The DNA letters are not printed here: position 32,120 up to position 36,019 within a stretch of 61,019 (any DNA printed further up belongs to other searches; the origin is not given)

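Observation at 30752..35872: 1706-aa orphan giant protein with a novel-looking 'KLPW' tandem repeat array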

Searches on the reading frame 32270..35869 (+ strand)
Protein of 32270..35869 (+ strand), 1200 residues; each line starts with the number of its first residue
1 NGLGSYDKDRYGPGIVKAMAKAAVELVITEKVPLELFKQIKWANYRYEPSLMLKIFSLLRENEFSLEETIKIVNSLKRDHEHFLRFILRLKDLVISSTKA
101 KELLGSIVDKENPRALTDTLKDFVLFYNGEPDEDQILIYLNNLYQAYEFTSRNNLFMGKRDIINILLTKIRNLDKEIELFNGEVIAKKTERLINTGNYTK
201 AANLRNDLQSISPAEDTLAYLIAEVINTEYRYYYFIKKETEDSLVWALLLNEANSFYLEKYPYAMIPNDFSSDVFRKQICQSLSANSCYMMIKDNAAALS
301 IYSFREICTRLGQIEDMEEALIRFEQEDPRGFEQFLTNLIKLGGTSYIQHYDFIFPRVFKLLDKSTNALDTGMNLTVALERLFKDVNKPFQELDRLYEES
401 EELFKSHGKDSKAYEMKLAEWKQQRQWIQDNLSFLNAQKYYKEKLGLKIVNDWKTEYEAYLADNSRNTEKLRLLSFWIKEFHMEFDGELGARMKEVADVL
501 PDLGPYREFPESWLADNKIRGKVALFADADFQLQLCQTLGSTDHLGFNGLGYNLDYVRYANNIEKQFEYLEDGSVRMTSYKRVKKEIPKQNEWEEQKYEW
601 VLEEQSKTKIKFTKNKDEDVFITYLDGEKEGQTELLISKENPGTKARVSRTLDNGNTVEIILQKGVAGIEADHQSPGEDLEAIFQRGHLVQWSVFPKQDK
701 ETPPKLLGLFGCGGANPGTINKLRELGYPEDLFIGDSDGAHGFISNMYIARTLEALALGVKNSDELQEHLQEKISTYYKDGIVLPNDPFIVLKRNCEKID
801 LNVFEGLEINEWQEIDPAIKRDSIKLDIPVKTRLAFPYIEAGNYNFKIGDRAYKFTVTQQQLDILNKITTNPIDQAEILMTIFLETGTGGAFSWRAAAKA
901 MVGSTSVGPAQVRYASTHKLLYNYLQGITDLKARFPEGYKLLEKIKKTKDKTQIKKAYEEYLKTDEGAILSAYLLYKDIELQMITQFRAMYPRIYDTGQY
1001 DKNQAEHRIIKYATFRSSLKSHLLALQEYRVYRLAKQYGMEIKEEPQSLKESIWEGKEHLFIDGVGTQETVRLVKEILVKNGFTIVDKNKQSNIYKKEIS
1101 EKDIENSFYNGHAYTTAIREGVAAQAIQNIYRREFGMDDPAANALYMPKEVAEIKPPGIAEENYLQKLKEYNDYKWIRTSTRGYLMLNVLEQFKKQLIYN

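Call 35: search_protein_representatives(protein=window:32270-35869:+)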
Query: 1200 residues. Proteins with E-value up to 0.001 (for the whole library): 9; up to 1e-10: 4; up to 1e-30: 1. The best 9 are listed.
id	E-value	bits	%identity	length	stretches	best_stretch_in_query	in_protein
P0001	0.0e+00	2716.7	100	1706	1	1-1200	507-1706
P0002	8.3e-23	96.8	28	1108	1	257-588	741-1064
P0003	9.0e-16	73.5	31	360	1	854-1105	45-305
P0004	1.3e-14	69.7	35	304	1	966-1151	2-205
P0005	6.6e-08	47.4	29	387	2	655-793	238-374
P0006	2.2e-07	45.7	41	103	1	1081-1192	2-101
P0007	1.0e-06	43.5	48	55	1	179-232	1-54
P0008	2.7e-05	38.8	30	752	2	646-792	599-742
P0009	4.4e-04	34.8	28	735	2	651-793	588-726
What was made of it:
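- Exhaustive phmmer found 8 relatives (call 35).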

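Call 37: search_protein_families(library=pfam, proteins=[P0002, P0003, P0004, P0005, P0006, P0008, P0009], max_evalue=0.1)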
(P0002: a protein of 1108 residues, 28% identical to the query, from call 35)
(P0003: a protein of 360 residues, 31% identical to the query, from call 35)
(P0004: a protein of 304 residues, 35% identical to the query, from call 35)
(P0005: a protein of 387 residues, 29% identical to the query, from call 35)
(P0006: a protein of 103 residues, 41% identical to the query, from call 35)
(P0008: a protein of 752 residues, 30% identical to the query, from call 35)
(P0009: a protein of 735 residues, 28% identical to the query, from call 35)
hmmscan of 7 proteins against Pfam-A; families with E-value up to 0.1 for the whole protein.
P0002 (1108 aa): 12 families
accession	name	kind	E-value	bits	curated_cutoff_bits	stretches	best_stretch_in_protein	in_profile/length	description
PF12796.13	Ank_2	-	8.6e-118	385.6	27.3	7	171-263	1-90/90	Ankyrin repeats (3 copies)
PF00023.36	Ank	-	1e-108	349.3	21.1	14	597-628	2-33/33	Ankyrin repeat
PF13637.12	Ank_4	-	3.2e-107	348.4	22.7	13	468-518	1-50/50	Ankyrin repeats (many copies)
PF13606.12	Ank_3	-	3.9e-91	287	22.3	11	596-624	1-29/30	Ankyrin repeat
PF13857.12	Ank_5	-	5.8e-84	275.5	27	12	583-637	1-56/56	Ankyrin repeats (many copies)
PF23745.1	ANK_LRRK2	-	1.1e-24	87.2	27.5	3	560-654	27-117/130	LRRK2 ANK repeat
PF24521.3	Ank_KRIT1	-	6e-11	42.7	80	1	235-338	20-124/149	KRIT1 ankyrin-repeats domain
PF06128.16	Shigella_OspC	-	8.4e-09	36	25.6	0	512-558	242-289/292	Shigella flexneri OspC protein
PF22741.1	PTP-NADK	-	3.2e-07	30.3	27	0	150-196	49-93/163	DSP-PTPase phosphatase fused to NAD+ Kinase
PF15007.11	CEP44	-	0.00011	22.9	27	0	599-628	37-66/126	Centrosomal spindle body, CEP44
PF16468.10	DUF5049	-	0.00055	20.2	28.7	0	334-353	25-44/57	Domain of unknown function (DUF5049)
PF09037.16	Sulphotransf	-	0.096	12.6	22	0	434-466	3-35/244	Stf0 sulphotransferase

P0003 (360 aa): 0 families

P0004 (304 aa): 0 families

P0005 (387 aa): 0 families

P0006 (103 aa): 0 families

P0008 (752 aa): 6 families
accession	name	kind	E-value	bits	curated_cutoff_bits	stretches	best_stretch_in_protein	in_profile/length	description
PF00036.39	EF-hand_1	-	3e-07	29.9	25.4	1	48-65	6-23/29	EF hand domain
PF13202.12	EF-hand_5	-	1.2e-06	28.1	25.9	1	48-64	5-21/25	EF hand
PF13405.12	EF-hand_6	-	3.7e-06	26.6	25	1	48-63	6-21/30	EF-hand domain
PF13499.12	EF-hand_7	-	1.6e-05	25.6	30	1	18-66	6-64/67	EF-hand domain pair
PF20155.4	TMP_3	-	0.0084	16.3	41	0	115-176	12-72/192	Tape measure protein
PF19551.4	DUF6074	-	0.014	16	27.2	0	346-380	9-42/83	Family of unknown function (DUF6074)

P0009 (735 aa): 3 families
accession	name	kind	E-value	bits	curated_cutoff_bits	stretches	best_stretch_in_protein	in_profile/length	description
PF13202.12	EF-hand_5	-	3.8e-05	23.4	25.9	1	24-41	1-19/25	EF hand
PF00036.39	EF-hand_1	-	0.0031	17.4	25.4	1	27-41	6-20/29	EF hand domain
PF13405.12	EF-hand_6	-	0.0043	17.1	25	1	23-42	2-21/30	EF-hand domain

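Call 39: find_encoding_contigs(protein=P0002, flank=10000, max_places=4)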
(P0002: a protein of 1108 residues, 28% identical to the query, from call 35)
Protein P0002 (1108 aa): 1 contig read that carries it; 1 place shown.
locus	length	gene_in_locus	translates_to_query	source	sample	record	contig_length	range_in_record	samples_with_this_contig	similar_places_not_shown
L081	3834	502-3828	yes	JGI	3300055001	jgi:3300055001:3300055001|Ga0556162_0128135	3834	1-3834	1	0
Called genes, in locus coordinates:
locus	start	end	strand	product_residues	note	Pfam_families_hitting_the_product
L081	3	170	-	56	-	?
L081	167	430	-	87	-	PF04977:DivIC (weak)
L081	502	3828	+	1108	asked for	PF12796:Ank_2, PF13637:Ank_4, PF12796:Ank_2, PF13637:Ank_4, PF12796:Ank_2, PF13637:Ank_4, PF13857:Ank_5, PF12796:Ank_2, +28 more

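Call 40: find_encoding_contigs(protein=P0003, flank=10000, max_places=4)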
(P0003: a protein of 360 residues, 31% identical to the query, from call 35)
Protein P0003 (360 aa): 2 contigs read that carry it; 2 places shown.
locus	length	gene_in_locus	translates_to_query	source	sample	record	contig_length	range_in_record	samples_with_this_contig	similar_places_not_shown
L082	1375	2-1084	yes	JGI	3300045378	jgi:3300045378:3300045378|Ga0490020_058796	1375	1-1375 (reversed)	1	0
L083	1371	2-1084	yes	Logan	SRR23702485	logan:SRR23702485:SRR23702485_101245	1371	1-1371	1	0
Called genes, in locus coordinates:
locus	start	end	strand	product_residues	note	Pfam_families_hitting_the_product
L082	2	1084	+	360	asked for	?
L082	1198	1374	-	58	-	?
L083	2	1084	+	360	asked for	?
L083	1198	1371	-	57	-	?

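Call 41: find_encoding_contigs(protein=P0008, flank=10000, max_places=4)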
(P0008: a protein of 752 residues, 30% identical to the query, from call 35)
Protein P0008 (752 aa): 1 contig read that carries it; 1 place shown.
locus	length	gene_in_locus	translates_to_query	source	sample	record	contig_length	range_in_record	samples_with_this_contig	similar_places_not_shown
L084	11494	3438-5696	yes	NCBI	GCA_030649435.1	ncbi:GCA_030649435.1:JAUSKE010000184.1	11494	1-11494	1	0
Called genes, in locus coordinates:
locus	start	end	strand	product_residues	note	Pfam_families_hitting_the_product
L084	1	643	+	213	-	PF03631:Virul_fac_BrkB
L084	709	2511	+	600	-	PF00009:GTP_EFTU, PF22042:EF-G_D2, PF03144:GTP_EFTU_D2, PF00679:EFG_C, PF21018:BipA_C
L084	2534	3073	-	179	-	-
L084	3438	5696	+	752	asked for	PF00036:EF-hand_1 (faint), PF13202:EF-hand_5 (faint), PF13405:EF-hand_6 (faint), PF13499:EF-hand_7 (faint)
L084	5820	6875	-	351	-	PF14213:DUF4325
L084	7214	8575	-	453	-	PF00171:Aldedh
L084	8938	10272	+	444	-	PF03448:MgtE_N, PF00571:CBS, PF01769:MgtE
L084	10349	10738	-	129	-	-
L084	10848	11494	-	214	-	?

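Call 42: find_encoding_contigs(protein=P0009, flank=10000, max_places=4)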
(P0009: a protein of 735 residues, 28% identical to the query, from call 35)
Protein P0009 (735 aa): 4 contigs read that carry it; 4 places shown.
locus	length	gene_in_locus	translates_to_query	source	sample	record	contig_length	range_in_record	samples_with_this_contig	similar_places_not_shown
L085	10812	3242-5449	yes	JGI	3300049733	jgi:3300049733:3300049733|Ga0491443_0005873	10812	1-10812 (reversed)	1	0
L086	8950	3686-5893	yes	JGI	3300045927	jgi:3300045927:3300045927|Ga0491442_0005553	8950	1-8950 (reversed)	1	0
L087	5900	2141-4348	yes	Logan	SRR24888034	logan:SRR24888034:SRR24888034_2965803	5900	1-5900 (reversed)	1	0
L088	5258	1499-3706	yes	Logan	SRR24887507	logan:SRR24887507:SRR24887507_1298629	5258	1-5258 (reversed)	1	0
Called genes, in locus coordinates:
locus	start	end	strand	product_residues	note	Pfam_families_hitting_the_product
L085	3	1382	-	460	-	?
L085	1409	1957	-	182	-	PF00213:OSCP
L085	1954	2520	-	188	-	PF00430:ATP-synt_B, PF05405:Mt_ATP-synt_B (weak)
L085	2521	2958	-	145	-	PF00430:ATP-synt_B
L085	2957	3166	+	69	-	-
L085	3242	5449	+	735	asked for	-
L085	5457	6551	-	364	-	-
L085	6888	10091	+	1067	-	-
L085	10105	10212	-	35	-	-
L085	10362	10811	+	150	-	?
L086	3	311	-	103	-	?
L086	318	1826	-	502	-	PF02874:ATP-synt_ab_N, PF00006:ATP-synt_ab, PF00306:ATP-synt_ab_C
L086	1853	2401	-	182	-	PF00213:OSCP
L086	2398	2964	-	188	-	PF00430:ATP-synt_B, PF05405:Mt_ATP-synt_B (weak)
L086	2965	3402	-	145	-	PF00430:ATP-synt_B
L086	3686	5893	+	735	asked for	-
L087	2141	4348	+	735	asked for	-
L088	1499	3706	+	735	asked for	-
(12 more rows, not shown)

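Call 43: find_encoding_contigs(protein=P0004, flank=10000, max_places=4)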
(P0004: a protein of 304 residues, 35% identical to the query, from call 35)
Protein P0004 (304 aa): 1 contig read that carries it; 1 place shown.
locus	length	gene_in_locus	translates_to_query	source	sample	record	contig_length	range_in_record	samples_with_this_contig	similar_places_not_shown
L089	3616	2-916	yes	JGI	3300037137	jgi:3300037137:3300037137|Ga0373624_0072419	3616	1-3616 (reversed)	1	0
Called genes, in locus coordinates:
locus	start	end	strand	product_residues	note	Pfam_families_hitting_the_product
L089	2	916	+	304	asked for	?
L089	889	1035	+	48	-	-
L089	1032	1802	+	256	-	-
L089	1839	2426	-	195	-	PF13489:Methyltransf_23 (weak)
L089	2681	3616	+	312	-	?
